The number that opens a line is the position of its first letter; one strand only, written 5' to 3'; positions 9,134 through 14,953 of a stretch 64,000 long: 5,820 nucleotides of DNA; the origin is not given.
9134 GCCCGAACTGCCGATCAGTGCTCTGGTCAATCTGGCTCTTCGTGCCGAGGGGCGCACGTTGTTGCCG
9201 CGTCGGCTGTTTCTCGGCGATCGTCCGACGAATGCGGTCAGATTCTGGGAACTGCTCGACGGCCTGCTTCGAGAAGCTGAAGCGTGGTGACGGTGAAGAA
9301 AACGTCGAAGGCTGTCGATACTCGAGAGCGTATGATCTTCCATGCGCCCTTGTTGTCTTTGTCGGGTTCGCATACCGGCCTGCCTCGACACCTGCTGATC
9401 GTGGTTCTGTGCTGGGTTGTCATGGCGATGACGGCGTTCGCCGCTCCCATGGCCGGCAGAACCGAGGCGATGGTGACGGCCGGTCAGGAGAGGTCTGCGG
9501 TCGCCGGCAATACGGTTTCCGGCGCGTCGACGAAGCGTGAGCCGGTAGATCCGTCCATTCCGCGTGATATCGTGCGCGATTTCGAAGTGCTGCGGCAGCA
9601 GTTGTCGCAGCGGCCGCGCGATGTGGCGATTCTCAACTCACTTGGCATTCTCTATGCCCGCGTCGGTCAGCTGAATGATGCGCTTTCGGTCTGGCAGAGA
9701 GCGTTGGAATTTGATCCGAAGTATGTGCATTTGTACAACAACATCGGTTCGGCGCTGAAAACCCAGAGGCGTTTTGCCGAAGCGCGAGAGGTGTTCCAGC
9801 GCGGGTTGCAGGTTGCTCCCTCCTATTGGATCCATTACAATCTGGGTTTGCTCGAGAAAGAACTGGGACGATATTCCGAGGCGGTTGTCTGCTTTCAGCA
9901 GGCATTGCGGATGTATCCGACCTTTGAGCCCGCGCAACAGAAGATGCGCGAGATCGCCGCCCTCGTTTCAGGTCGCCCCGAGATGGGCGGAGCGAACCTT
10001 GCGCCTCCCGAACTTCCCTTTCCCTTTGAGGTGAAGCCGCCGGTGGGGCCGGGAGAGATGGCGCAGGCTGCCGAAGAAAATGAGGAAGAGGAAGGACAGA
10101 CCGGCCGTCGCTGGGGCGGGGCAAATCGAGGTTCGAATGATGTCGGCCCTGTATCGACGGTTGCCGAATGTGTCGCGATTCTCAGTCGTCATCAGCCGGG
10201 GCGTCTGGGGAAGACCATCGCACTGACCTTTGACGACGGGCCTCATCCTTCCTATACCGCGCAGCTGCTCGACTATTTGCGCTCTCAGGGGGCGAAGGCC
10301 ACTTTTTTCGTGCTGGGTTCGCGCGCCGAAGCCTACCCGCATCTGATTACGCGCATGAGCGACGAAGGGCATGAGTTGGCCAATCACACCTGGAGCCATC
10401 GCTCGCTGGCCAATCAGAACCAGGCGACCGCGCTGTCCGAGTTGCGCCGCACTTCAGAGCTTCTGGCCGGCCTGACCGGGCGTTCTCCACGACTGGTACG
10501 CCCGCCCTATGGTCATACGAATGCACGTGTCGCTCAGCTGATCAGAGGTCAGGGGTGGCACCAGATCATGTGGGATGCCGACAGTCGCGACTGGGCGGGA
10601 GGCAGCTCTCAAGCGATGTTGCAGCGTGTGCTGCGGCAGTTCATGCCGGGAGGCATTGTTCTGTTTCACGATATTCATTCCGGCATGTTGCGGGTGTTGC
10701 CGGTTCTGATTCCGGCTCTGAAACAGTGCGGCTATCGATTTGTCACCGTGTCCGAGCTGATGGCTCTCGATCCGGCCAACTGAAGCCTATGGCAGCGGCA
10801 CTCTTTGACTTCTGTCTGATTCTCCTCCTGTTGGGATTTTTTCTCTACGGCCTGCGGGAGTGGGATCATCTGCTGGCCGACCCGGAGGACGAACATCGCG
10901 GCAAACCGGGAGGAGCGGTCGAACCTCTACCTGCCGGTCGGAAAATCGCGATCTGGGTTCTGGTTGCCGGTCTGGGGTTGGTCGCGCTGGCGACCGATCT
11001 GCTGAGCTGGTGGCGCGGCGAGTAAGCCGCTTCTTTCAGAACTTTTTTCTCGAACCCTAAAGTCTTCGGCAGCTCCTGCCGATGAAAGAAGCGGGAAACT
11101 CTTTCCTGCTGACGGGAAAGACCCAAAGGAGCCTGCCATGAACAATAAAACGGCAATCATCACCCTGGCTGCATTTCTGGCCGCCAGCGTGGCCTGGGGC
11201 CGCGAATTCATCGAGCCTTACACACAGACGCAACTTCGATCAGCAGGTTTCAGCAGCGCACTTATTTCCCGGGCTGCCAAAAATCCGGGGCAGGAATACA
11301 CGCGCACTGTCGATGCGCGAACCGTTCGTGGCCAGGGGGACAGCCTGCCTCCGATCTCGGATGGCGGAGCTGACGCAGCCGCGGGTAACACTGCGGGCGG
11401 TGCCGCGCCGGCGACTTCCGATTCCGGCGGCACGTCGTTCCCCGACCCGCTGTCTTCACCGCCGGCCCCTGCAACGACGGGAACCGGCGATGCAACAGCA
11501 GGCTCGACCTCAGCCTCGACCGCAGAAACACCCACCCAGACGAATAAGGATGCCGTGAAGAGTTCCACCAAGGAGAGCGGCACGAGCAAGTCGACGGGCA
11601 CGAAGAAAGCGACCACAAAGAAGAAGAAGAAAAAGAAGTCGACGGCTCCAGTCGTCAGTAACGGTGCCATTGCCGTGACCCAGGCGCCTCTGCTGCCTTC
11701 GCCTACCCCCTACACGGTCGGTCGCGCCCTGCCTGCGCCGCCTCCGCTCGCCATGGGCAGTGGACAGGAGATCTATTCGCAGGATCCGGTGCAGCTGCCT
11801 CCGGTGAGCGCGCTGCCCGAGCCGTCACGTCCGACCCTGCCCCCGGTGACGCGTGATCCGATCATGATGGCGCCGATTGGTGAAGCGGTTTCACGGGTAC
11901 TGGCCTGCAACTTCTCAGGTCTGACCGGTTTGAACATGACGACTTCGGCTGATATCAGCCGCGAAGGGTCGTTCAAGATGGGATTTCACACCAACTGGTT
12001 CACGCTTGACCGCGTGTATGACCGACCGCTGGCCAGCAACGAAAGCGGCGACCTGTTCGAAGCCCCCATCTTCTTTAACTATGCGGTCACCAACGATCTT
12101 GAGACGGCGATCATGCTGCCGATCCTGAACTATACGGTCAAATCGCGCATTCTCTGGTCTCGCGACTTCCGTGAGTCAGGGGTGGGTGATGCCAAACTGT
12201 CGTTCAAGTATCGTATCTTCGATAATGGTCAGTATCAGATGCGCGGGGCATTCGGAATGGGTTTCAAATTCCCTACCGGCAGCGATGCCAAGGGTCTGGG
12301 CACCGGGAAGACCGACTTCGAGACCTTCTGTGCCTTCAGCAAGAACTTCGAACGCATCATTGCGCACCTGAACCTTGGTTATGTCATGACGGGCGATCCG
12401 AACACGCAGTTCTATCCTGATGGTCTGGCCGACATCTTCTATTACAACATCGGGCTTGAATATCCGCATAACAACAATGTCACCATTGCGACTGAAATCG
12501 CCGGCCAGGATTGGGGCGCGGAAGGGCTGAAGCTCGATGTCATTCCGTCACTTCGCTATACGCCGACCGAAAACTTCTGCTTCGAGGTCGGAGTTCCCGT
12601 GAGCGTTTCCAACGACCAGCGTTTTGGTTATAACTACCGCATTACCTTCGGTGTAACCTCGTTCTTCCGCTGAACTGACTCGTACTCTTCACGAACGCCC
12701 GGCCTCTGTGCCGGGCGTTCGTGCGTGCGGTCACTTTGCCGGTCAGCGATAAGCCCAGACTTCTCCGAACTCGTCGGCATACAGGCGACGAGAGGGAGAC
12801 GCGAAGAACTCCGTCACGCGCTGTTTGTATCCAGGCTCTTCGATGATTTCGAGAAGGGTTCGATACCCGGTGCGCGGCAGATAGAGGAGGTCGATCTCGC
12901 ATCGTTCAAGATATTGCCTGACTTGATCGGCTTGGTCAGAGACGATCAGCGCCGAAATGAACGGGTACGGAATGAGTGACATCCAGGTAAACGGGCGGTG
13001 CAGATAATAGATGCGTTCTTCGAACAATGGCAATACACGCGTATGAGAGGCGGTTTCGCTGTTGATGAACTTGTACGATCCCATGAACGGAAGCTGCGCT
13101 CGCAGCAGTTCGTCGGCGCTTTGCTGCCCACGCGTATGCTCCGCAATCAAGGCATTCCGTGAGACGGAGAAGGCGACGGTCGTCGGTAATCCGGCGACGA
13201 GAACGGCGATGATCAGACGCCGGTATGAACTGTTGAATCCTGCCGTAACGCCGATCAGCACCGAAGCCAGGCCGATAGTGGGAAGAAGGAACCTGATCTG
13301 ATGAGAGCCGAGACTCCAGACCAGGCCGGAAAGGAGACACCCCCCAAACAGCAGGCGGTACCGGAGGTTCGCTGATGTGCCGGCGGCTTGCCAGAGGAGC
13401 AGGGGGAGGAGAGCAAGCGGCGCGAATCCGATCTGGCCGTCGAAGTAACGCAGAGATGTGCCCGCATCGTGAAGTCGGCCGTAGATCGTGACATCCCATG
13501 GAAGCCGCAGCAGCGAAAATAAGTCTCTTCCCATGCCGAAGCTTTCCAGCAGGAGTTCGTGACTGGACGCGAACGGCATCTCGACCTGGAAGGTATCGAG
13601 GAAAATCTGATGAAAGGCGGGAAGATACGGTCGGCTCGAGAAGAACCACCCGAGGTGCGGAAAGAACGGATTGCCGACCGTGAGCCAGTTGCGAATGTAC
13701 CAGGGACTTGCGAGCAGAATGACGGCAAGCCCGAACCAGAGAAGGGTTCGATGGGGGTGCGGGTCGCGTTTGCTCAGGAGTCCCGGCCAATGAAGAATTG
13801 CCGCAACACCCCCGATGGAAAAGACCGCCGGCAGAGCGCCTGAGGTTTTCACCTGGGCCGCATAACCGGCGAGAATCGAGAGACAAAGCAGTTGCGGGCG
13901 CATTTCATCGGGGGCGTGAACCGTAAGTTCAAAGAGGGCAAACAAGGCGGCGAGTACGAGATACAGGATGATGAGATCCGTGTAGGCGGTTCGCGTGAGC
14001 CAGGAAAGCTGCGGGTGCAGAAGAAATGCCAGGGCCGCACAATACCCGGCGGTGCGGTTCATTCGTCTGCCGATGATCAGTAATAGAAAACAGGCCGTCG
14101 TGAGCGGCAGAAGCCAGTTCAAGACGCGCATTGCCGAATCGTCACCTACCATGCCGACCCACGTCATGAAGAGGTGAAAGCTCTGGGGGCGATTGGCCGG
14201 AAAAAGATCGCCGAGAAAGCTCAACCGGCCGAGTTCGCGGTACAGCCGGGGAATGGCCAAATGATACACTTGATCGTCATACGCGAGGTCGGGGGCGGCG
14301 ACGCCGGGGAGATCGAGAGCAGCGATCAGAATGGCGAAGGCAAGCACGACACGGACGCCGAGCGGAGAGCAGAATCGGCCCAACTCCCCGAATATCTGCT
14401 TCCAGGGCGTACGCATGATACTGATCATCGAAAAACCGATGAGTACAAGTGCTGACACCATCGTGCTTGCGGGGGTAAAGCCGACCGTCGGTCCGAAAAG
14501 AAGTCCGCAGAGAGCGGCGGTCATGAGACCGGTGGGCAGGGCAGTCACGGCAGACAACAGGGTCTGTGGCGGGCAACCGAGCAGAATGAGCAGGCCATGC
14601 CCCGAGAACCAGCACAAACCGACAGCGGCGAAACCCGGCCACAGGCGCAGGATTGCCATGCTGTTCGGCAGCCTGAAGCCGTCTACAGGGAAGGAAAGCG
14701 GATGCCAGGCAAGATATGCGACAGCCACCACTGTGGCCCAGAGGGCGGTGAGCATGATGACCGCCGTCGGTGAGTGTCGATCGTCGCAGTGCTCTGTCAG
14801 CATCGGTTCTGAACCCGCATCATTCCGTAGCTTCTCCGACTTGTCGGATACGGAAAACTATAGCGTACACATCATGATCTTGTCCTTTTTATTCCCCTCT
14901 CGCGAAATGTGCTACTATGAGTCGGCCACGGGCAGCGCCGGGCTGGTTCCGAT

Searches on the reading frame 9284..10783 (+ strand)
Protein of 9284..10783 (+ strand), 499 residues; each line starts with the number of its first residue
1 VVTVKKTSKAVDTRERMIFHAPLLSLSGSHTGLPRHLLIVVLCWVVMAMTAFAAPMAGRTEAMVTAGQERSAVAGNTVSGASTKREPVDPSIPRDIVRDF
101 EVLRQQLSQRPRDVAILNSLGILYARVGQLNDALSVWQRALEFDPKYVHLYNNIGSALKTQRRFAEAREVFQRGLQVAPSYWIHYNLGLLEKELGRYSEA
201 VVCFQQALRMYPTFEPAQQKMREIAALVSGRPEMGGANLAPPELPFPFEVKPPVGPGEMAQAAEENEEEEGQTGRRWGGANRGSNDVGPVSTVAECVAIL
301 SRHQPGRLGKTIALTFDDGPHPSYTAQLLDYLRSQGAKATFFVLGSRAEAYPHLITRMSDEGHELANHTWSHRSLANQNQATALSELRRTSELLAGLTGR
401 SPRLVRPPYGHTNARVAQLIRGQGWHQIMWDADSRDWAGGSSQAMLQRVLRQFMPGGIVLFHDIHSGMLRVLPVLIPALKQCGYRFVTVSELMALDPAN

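Call 10: search_protein_families(library=pfam, max_evalue=0.001, proteins=[window:9284-10783:+])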
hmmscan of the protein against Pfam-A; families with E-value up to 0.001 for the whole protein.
window:9284-10783:+ (499 aa): 15 families
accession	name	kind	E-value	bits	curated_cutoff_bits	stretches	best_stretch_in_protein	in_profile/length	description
PF01522.26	Polysacc_deac_1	-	4.9e-38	130.3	23.1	1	309-424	6-120/124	Polysaccharide deacetylase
PF00515.34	TPR_1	-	5e-22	77.2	27.8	3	182-214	2-34/34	Tetratricopeptide repeat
PF07719.23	TPR_2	-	2.6e-20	71.2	27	2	183-213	3-33/34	Tetratricopeptide repeat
PF13424.12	TPR_12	-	2.1e-16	60.3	30.1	2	150-212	5-76/77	Tetratricopeptide repeat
PF13414.12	TPR_11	-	1.4e-15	57.1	26.8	1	128-160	8-40/42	TPR repeat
PF13181.12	TPR_8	-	6e-14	51.4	25.7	1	184-213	4-33/34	Tetratricopeptide repeat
PF13374.12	TPR_10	-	5.3e-13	49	27.5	0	151-177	5-31/42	Tetratricopeptide repeat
PF13431.12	TPR_17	-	2.1e-12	46.7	24.4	0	137-169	2-34/34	Tetratricopeptide repeat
PF13428.12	TPR_14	-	1.4e-11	44.3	23.5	0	153-188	6-42/44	Tetratricopeptide repeat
PF13432.12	TPR_16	-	1.3e-09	38.8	32.7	1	120-176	3-59/65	Tetratricopeptide repeat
PF13371.12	TPR_9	-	3.6e-08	33.7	35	1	159-226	6-70/73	Tetratricopeptide repeat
PF14559.12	TPR_19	-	6.5e-08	33.2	25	0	161-219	4-62/68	Tetratricopeptide repeat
PF13176.12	TPR_7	-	3.1e-06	27.3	27.9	0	185-212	3-30/36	Tetratricopeptide repeat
PF23914.1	TPR_CcmH_CycH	-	9.2e-05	22.8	42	1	103-213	39-153/158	Cytochrome c-type biogenesis protein H TPR domain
PF13174.12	TPR_6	-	0.00034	21.5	26.3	0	185-213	4-32/33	Tetratricopeptide repeat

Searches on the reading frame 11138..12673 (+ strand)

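Call 9: search_protein_families(library=pfam, max_evalue=0.001, proteins=[window:11138-12673:+])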
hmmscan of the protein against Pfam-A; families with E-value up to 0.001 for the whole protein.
window:11138-12673:+ (511 aa): 1 family
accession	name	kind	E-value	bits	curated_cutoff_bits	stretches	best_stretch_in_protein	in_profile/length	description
PF13557.12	Phenol_MetA_deg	-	0.00045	20.8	22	1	320-502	39-223/242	Putative MetA-pathway of phenol degradation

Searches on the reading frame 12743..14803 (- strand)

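Call 9: search_protein_families(library=pfam, max_evalue=0.001, proteins=[window:12743-14803:-])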
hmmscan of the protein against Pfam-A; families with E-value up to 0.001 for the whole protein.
window:12743-14803:- (686 aa): 1 family
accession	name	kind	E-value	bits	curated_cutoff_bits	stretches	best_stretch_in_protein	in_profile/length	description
PF13231.12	PMT_2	-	0.00014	22.6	26.1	1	221-363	20-155/160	Dolichyl-phosphate-mannose-protein mannosyltransferase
